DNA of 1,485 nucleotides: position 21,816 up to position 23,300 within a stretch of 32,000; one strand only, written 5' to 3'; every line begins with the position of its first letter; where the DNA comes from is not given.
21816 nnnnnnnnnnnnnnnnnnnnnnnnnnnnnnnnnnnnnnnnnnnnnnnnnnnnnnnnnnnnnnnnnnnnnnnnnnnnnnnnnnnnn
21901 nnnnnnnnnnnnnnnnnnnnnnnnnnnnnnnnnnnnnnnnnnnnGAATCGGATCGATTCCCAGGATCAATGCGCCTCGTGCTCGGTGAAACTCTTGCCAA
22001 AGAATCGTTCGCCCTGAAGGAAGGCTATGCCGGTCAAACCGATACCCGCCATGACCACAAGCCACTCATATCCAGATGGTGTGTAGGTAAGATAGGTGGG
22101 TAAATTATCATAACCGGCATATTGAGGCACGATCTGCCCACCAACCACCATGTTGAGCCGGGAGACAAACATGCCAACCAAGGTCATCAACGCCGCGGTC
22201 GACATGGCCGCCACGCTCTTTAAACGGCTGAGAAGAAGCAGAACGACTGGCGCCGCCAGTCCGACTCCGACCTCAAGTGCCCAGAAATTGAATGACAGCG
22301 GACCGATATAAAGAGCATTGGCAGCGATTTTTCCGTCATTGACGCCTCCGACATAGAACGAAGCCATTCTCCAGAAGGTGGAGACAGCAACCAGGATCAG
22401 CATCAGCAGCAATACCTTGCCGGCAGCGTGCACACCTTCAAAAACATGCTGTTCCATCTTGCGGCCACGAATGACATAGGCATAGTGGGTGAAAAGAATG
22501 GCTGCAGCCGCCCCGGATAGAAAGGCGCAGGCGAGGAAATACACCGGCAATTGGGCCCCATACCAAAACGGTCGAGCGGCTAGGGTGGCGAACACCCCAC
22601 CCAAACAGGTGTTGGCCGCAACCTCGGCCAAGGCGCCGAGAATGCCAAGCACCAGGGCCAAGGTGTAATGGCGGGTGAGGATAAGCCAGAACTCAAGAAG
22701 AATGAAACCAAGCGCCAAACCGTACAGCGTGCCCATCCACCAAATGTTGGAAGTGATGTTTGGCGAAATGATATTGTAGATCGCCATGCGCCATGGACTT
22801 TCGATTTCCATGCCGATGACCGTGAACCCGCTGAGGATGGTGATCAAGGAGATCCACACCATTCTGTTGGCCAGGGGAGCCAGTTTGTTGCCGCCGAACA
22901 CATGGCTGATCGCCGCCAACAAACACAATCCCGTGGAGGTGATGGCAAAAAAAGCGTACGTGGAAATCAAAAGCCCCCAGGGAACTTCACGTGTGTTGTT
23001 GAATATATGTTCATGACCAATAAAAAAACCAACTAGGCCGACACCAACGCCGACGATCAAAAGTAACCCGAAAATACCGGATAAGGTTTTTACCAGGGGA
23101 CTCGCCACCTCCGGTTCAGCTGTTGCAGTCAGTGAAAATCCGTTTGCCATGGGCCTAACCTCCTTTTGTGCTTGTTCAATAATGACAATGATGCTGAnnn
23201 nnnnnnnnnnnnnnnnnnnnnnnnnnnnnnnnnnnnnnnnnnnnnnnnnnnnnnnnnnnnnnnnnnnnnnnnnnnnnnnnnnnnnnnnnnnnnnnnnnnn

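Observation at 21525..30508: Two paralogous three-gene modules (small TM peptide, partner-less NrfD-like membrane protein, Cys4 MerR/HspR-like regulator) bracket a redox locus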

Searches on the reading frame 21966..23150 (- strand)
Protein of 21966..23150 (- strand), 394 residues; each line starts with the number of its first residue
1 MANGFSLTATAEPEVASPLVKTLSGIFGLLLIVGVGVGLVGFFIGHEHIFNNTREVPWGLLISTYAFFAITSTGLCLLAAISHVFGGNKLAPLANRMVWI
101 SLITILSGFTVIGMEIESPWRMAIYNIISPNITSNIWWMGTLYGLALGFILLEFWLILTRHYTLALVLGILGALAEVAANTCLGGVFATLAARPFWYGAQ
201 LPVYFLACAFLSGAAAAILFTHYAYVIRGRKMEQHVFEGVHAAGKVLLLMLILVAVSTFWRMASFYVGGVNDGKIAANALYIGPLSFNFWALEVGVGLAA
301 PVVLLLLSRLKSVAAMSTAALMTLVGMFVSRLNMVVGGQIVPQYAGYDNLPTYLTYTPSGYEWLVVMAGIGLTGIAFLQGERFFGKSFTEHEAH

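Call 3: search_protein_families(library=pfam, proteins=[window:21966-23150:-], max_evalue=0.01)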
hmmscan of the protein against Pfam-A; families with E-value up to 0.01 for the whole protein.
window:21966-23150:- (394 aa): 2 families
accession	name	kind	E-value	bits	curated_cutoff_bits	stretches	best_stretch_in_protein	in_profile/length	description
PF03916.19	NrfD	-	1.4e-28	100.9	25.8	1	52-341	5-311/313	Polysulphide reductase, NrfD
PF14589.11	NrfD_2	-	9.9e-06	25.9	27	1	58-339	5-273/281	Polysulfide reductase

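Call 4: search_protein_families(library=ncbifam, proteins=[window:21966-23150:-], max_evalue=0.01)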
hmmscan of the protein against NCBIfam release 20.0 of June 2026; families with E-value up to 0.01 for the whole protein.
window:21966-23150:- (394 aa): 2 families
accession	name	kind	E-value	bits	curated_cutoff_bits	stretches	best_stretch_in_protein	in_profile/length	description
NF045714.1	sulf_resp_HmcC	equivalog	1.1e-07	31.5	550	1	26-365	7-346/376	sulfate respiration complex protein HmcC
NF045798.1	DsrP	equivalog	3.7e-05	23.3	350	1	35-374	23-329/346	sulfate reduction electron transfer complex DsrMKJOP subunit DsrP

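Call 9: find_encoding_contigs(protein=window:21966-23150:-, flank=10000, max_places=4)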
Protein window:21966-23150:- (394 aa): 24 contigs read that carry it; 4 places shown.
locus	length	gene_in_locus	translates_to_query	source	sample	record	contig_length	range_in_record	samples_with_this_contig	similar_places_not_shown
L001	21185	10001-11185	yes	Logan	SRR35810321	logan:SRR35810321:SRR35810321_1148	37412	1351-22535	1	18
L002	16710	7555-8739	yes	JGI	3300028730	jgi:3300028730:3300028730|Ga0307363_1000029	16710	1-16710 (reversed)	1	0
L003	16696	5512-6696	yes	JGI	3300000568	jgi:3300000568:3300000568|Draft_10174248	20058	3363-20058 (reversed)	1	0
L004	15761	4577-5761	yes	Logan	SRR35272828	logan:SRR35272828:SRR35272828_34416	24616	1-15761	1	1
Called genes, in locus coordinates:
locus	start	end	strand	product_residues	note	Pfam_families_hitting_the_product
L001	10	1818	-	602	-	PF06480:FtsH_ext (weak), PF00004:AAA, PF07728:AAA_5 (faint), PF17862:AAA_lid_3, PF01434:Peptidase_M41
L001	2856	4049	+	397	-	PF03916:NrfD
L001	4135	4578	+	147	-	PF00376:MerR, PF13411:MerR_1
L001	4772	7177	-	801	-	PF00989:PAS, PF08448:PAS_4, PF13426:PAS_9, PF00989:PAS, PF08448:PAS_4, PF13426:PAS_9, PF00989:PAS, PF08448:PAS_4, +11 more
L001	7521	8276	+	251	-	PF13237:Fer4_10 (weak), PF13247:Fer4_11, PF12838:Fer4_7 (weak), PF13187:Fer4_9 (weak), PF00037:Fer4 (weak), PF12797:Fer4_2 (weak), PF12837:Fer4_6 (weak), PF13237:Fer4_10, +1 more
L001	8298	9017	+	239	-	PF14537:Cytochrom_c3_2 (faint), PF02085:Cytochrom_CIII (faint), PF14522:Cytochrome_C7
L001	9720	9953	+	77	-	-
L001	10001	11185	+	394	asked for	PF03916:NrfD, PF14589:NrfD_2 (weak)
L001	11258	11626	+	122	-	PF00376:MerR, PF13411:MerR_1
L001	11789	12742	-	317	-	-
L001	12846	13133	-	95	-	PF00216:Bac_DNA_binding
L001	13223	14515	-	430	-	PF03952:Enolase_N, PF00113:Enolase_C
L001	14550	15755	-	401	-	PF28597:T2SSF_N, PF00482:T2SSF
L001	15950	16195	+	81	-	PF20657:DUF6811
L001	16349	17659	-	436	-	PF03721:UDPG_MGDP_dh_N, PF03807:F420_oxidored (faint), PF00984:UDPG_MGDP_dh, PF03720:UDPG_MGDP_dh_C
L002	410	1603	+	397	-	PF03916:NrfD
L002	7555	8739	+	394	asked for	PF03916:NrfD, PF14589:NrfD_2 (weak)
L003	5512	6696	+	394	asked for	PF03916:NrfD, PF14589:NrfD_2 (weak)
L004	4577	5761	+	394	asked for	PF03916:NrfD, PF14589:NrfD_2 (weak)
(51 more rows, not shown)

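Call 10: find_homologous_proteins(query=window:21966-23150:-, max_evalue=0.00001)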
Query window:21966-23150:- (394 aa): 1334 proteins with E <= 0.00001 among 8000 candidates; the best 120 are listed.
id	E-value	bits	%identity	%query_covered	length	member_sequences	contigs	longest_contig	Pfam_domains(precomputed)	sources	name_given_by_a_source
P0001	6.2e-239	811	94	100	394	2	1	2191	PF03916.20,PF14589.11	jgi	-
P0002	2.1e-237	806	94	100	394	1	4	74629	PF03916.20,PF14589.11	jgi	jgi:molybdopterin-containing oxidoreductase family membrane subunit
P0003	9.1e-236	801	91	100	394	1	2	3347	PF03916.20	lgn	-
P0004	1.9e-235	800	91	100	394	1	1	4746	PF03916.20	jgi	-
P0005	1.6e-234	796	90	100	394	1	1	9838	PF03916.20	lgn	-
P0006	2.4e-234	796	90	100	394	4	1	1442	PF03916.20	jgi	-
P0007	4.0e-234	795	90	100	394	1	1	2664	PF03916.20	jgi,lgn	-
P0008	9.1e-234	794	90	100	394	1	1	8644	PF03916.20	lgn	-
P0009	2.0e-233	793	90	100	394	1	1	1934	PF03916.20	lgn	-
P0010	2.5e-233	793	90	100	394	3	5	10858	PF03916.20,PF14589.11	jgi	jgi:molybdopterin-containing oxidoreductase family membrane subunit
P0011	6.6e-233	791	90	100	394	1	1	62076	PF03916.20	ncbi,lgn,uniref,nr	ncbi:NrfD/PsrC family molybdoenzyme membrane anchor subunit [Desulfobulbus sp.]|uniref:NrfD/PsrC fam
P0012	1.4e-232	790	91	100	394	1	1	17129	PF03916.20,PF14589.11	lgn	-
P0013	2.4e-232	789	90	100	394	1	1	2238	PF03916.20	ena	-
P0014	3.7e-232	789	91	100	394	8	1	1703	PF03916.20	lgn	-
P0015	3.7e-232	789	90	100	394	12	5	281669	PF03916.20,PF14589.11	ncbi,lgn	-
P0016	5.5e-232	788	89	100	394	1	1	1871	PF03916.20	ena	-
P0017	7.1e-232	788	90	100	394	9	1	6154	PF03916.20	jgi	jgi:molybdopterin-containing oxidoreductase family membrane subunit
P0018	4.2e-231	785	90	100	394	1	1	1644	PF03916.20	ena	-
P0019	1.7e-230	783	90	100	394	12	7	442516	PF03916.20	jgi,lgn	jgi:molybdopterin-containing oxidoreductase family membrane subunit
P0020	7.5e-230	781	88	100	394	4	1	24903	PF03916.20,PF14589.11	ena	-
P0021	4.7e-227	772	88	100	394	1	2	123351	PF03916.20,PF14589.11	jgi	jgi:molybdopterin-containing oxidoreductase family membrane subunit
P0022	6.6e-227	771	88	100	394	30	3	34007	PF03916.20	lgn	-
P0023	2.3e-226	770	88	100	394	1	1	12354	PF03916.20,PF14589.11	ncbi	-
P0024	6.6e-226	768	88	100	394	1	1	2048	PF03916.20,PF14589.11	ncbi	-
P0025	8.0e-226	768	88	100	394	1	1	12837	PF03916.20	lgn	-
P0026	1.0e-224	764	86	100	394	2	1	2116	PF03916.20,PF14589.11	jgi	jgi:Ni/Fe-hydrogenase subunit HybB-like protein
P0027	1.1e-224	764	86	100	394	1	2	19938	PF03916.20,PF14589.11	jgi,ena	-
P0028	5.8e-224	762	87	100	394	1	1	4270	PF03916.20,PF14589.11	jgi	-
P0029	6.0e-223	758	86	100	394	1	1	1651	PF03916.20,PF14589.11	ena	-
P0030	1.2e-222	757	85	100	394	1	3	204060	PF03916.20,PF14589.11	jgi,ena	-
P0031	4.2e-222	756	86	100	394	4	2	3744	PF03916.20,PF14589.11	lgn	-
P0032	6.8e-222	755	87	100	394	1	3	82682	PF03916.20,PF14589.11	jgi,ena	-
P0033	7.9e-222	755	86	100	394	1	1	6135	PF03916.20,PF14589.11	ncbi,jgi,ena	jgi:molybdopterin-containing oxidoreductase family membrane subunit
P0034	1.3e-221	754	86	100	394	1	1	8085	PF03916.20,PF14589.11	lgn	-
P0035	1.6e-221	754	87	100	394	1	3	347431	PF03916.20,PF14589.11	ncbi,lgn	-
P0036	1.8e-221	753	87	100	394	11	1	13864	PF03916.20,PF14589.11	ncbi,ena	-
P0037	4.1e-221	752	85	100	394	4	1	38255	PF03916.20,PF14589.11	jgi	-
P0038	5.8e-221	752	86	100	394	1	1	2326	PF03916.20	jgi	-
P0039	9.5e-221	751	86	100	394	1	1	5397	PF03916.20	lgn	-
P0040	2.4e-220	750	84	100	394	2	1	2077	PF03916.20,PF14589.11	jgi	jgi:molybdopterin-containing oxidoreductase family membrane subunit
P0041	4.4e-220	749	86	100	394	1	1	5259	PF03916.20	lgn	-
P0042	4.4e-219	746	82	100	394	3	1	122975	PF03916.20,PF14589.11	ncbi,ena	-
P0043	7.6e-219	745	85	100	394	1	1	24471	PF03916.20,PF14589.11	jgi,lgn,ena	-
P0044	9.9e-219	744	85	100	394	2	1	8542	PF03916.20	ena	-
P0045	5.1e-218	742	85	100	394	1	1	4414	PF03916.20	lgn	-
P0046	1.7e-217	740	85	100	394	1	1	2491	PF03916.20,PF14589.11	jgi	jgi:molybdopterin-containing oxidoreductase family membrane subunit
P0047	3.4e-216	736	83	100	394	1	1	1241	PF03916.20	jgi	jgi:molybdopterin-containing oxidoreductase family membrane subunit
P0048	4.9e-216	736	83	100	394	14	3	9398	PF03916.20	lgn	-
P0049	5.1e-216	736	83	100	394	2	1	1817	PF03916.20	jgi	jgi:Ni/Fe-hydrogenase subunit HybB-like protein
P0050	6.6e-216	735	85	100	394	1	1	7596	PF03916.20,PF14589.11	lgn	-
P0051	1.3e-215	734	84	100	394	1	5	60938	PF03916.20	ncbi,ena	-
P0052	7.7e-214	728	83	100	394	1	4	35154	PF03916.20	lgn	-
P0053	1.1e-213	728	84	100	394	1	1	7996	PF03916.20,PF14589.11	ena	-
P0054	7.4e-213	725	83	100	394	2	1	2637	PF03916.20,PF14589.11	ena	-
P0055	1.3e-212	724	83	98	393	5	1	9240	PF03916.20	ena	-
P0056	1.4e-212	724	82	100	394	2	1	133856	PF03916.20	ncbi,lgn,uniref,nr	ncbi:NrfD/PsrC family molybdoenzyme membrane anchor subunit [Desulfobulbus sp.]|uniref:NrfD/PsrC fam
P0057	3.9e-212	723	82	100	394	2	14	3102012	PF03916.20,PF14589.11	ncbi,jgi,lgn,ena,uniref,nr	ncbi:NrfD/PsrC family molybdoenzyme membrane anchor subunit [Desulfobulbus oligotrophicus]|jgi:molyb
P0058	1.5e-211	721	83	100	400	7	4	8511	PF03916.20,PF14589.11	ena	-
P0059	5.5e-211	719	82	100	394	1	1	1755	PF03916.20,PF14589.11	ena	-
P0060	1.5e-210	718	83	100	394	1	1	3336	PF03916.20,PF14589.11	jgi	jgi:molybdopterin-containing oxidoreductase family membrane subunit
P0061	4.0e-210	716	82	100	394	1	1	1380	PF03916.20,PF14589.11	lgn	-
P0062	1.4e-208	711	81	100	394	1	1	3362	PF03916.20,PF14589.11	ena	-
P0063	3.1e-208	710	81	100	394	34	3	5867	PF03916.20,PF14589.11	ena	-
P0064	4.2e-208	709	81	100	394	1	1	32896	PF03916.20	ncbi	-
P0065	4.7e-208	709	81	100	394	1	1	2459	PF03916.20,PF14589.11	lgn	-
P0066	7.2e-208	709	81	100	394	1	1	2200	PF03916.20,PF14589.11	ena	-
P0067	1.4e-207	708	81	100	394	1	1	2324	PF03916.20,PF14589.11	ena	-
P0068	2.2e-207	707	81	100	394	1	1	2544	PF03916.20,PF14589.11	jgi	jgi:molybdopterin-containing oxidoreductase family membrane subunit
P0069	3.5e-207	706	81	100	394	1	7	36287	PF03916.20,PF14589.11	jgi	jgi:molybdopterin-containing oxidoreductase family membrane subunit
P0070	4.3e-207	706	81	100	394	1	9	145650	PF03916.20,PF14589.11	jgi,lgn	jgi:molybdopterin-containing oxidoreductase family membrane subunit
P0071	4.6e-207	706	81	100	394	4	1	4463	PF03916.20,PF14589.11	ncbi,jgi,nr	ncbi:MAG: NrfD/PsrC family molybdoenzyme membrane anchor subunit [Desulfobulbus sp.]|jgi:molybdopter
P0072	7.7e-207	705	81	100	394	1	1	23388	PF03916.20,PF14589.11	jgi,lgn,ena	-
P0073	9.9e-207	705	80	100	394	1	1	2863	PF03916.20,PF14589.11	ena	-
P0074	1.0e-206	705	81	100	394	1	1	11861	PF03916.20,PF14589.11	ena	-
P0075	2.5e-206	704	80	100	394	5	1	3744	PF03916.20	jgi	jgi:Ni/Fe-hydrogenase subunit HybB-like protein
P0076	4.2e-206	703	79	100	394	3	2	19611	PF03916.20,PF14589.11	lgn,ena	-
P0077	6.4e-206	702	79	100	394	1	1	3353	PF03916.20,PF14589.11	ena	-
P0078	7.5e-206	702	79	100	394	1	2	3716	PF03916.20,PF14589.11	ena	-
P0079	8.1e-205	699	79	100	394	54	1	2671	PF03916.20,PF14589.11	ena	-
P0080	3.7e-204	697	80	100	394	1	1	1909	PF03916.20,PF14589.11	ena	-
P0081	8.0e-203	692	79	100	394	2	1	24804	PF03916.20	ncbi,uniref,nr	ncbi:NrfD/PsrC family molybdoenzyme membrane anchor subunit [Desulfobulbus alkaliphilus]|uniref:NrfD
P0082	2.9e-202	690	79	99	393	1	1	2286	PF03916.20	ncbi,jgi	jgi:Ni/Fe-hydrogenase subunit HybB-like protein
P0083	2.4e-200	684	77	100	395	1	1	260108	PF03916.20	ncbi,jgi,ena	-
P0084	4.3e-199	680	78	100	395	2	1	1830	PF03916.20,PF14589.11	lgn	-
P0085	2.5e-198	677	75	100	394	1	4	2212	PF03916.20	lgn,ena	-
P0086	2.8e-198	677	77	100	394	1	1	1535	PF03916.20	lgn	-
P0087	7.2e-198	676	78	100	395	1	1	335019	PF03916.20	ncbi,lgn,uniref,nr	ncbi:NrfD/PsrC family molybdoenzyme membrane anchor subunit [Desulfogranum mediterraneum]|uniref:Nrf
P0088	8.7e-198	676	78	100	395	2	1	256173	PF03916.20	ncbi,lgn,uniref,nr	ncbi:NrfD/PsrC family molybdoenzyme membrane anchor subunit [Desulfogranum japonicum]|uniref:NrfD/Ps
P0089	3.5e-196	670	76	100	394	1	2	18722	PF03916.20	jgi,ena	jgi:molybdopterin-containing oxidoreductase family membrane subunit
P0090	2.5e-194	664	77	100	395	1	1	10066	PF03916.20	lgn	-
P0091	5.4e-194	663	76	100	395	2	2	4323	PF03916.20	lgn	-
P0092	8.5e-193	659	77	100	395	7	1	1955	PF03916.20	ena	-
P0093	1.4e-192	658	74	100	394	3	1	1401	PF03916.20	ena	-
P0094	3.0e-192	657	75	100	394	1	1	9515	PF03916.20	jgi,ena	-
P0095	1.2e-191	655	73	100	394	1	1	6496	PF03916.20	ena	-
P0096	1.2e-190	652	73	100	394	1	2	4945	PF03916.20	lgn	-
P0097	4.9e-190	650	74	100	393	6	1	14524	PF03916.20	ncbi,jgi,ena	-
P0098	1.7e-189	648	73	99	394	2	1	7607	PF03916.20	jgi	jgi:molybdopterin-containing oxidoreductase family membrane subunit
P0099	5.7e-189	647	72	100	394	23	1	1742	PF03916.20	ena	-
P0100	6.4e-189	646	73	100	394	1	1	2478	PF03916.20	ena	-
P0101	8.0e-189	646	73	100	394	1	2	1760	PF03916.20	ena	-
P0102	1.7e-188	645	74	99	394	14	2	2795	PF03916.20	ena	-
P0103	1.8e-188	645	73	100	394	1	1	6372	PF03916.20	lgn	-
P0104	3.1e-188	644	72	98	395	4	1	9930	PF03916.20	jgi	-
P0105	3.2e-188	644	72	100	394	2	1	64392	PF03916.20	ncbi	-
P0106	3.4e-188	644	74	100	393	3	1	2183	PF03916.20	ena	-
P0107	5.9e-188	643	72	99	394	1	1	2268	PF03916.20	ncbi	-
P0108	9.7e-188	642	75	98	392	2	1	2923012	PF03916.20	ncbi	ncbi:MAG: NrfD/PsrC family molybdoenzyme membrane anchor subunit [Desulfobulbus sp.]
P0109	1.0e-187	642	72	99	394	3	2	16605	PF03916.20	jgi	-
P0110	1.2e-187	642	74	99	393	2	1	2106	PF03916.20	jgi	-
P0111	2.3e-187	641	73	98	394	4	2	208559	PF03916.20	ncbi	ncbi:NrfD/PsrC family molybdoenzyme membrane anchor subunit [Desulfolithobacter sp.]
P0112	8.2e-187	639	72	100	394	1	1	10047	PF03916.20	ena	-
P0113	1.3e-186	639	72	99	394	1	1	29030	PF03916.20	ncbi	-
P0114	1.5e-186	639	71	100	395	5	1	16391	PF03916.20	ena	-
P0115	1.1e-185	636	70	100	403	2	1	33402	PF03916.20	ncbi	-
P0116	1.3e-185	635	72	99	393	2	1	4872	PF03916.20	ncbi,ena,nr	ncbi:MAG TPA: polysulfide reductase NrfD [Desulfobulbus sp.]|nr:polysulfide reductase NrfD [Desulfob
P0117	4.8e-185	634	75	98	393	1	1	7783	PF03916.20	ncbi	-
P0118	1.8e-184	632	72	99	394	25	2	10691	PF03916.20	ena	-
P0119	5.5e-184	630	73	100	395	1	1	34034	PF03916.20,PF14589.11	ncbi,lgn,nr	ncbi:MAG: polysulfide reductase NrfD [Deltaproteobacteria bacterium]|nr:MAG: polysulfide reductase N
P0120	1.2e-183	629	71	99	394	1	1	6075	PF03916.20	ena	-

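Call 13: find_related_loci(query=A2, collection=genome_contigs, flank=7000)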
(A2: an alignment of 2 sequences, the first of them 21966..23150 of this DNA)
Query A2 (394 aa) in genome_contigs; peptide patterns used: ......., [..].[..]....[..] (x = any residue, [..] = any of these).
600 stretches matched a pattern (row limit reached: there are more); 530 encode a relative of the query (tblastn E <= 1e-3); the best 80 are kept; 79 distinct loci.
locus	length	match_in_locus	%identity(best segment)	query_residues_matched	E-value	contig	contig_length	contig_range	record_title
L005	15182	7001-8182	89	1-394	0e+0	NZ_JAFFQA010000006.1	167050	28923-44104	Desulfobulbus rhabdoformis strain DSM 8777 NODE_6_length_167050_cov_23.6723, whole genome shotgun sequence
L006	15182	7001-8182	90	1-394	0e+0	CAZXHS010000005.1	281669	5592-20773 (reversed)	MAG TPA_asm: uncultured Desulfobulbus sp. isolate SRP220891_co1_493 genome assembly, contig: NODE_27_length_281669_cov_1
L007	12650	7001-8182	90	1-394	0e+0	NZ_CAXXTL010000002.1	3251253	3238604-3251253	MAG: uncultured Desulfobulbus sp. isolate 488ba005-bef4-404b-a7aa-59c4f49eb36e contig_2, whole genome shotgun sequence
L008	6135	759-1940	86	1-394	0e+0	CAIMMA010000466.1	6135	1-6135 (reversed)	uncultured bacterium isolate Loclat_bin-10882 genome assembly, contig: bin-10882:466/819, whole genome shotgun sequence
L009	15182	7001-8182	86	1-394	0e+0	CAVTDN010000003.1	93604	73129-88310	MAG: uncultured delta proteobacterium isolate MFD00905.bin.2.105 genome assembly, contig: contig_10506, whole genome sho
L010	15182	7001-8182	85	1-394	0e+0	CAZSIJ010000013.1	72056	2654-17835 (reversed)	MAG TPA_asm: uncultured Desulfobulbus sp. isolate binchicken_co2_65 genome assembly, contig: NODE_192_length_72056_cov_1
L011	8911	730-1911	88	1-394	0e+0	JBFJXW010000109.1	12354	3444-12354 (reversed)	MAG: Desulfobulbus sp. isolate Mix_sand19.2022.05.G.7 k141_4105332_length_12354_cov_13.9718, whole genome shotgun sequen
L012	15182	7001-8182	91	1-394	0e+0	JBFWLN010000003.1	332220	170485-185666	MAG: Desulfobulbus sp. isolate CA_2019_NHSR_67 NODE_55_length_332220_cov_12.854953_NHSR, whole genome shotgun sequence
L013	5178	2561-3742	83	1-394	0e+0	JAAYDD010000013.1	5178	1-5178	MAG: Desulfobulbus sp. isolate AS06rmzACSIP_531 28185_AS06, whole genome shotgun sequence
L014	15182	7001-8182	82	1-394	0e+0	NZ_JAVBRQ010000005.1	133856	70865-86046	MAG: Desulfobulbus sp. isolate EPI_MAG_00199 c_000000928016, whole genome shotgun sequence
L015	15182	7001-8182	83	1-394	0e+0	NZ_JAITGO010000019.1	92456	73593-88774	MAG: Desulfobulbus sp. isolate Pc512_bin139 k119_360396, whole genome shotgun sequence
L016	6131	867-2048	87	1-394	0e+0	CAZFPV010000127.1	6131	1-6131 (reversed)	MAG TPA_asm: uncultured Desulfobulbus sp. isolate binchicken_co269_190 genome assembly, contig: NODE_13537_length_6131_c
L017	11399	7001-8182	86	1-394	0e+0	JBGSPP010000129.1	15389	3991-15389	MAG: Desulfobulbus sp. isolate JTS-AC307 k141_3162596, whole genome shotgun sequence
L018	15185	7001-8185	78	1-394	0e+0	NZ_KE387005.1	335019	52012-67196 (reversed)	Desulfogranum mediterraneum DSM 13871 G494DRAFT_scaffold00004.4, whole genome shotgun sequence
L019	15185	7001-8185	77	1-394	0e+0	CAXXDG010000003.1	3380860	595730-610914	MAG: Desulfobulbaceae bacterium isolate 52a12dbd-381b-4cd8-bae8-7ed2e1e98fd8 genome assembly, contig: contig_3, whole ge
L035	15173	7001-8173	72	5-394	0e+0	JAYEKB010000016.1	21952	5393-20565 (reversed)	MAG: Thermodesulfobacteriota bacterium isolate MAG148 MAG148_16, whole genome shotgun sequence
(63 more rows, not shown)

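Call 19: search_solved_structures(query=window:21966-23150:-, max_evalue=1)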
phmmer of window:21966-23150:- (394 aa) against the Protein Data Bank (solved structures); distinct sequences matched with E-value up to 1: 2.
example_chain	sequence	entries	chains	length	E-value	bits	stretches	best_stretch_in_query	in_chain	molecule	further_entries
8eno_E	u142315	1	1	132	0.85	12.1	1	306-373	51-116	nitrogenase-associated factor T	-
9cjf_E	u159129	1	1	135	0.89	12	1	306-373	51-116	Nitrogenase associated factor T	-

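Call 23: search_solved_structures(query=A1, max_evalue=10)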
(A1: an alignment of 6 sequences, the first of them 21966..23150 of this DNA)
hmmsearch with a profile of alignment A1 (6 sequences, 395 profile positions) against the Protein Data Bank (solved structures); distinct sequences matched with E-value up to 10: 0.

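Call 83: predict_structure(alignment_id=A6)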
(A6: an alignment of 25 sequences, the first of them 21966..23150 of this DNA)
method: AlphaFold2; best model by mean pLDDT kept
length: 394 residues; sequences in the alignment: 25
mean_pLDDT: 80.1   pTM: 0.85
mean pLDDT of the five models: 80.1, 79.3, 77.8, 77.0, 74.5
residues with pLDDT >= 90: 144; 70-90: 148; 50-70: 81; < 50: 21
segments of 3 or more residues with pLDDT < 50: 1-7, 128-133
pLDDT, mean of each block of 10 residues (from residue 1): 45 71 90 89 76 63 89 92 72 91 93 74 52 60 88 88 86 85 61 50 82 97 90 91 95 89 71 74 84 94 96 96 94 73 60 69 92 93 79 53
secondary structure, 60 per line:
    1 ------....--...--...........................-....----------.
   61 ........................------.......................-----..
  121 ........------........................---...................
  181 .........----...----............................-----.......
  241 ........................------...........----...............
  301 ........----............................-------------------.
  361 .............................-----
elements in order: H7-10 H18-44 H46-49 H60-84 H91-113 H119-128 H135-158 H162-189 H201-228 H234-264 H271-281 H286-308 H313-340 H360-389
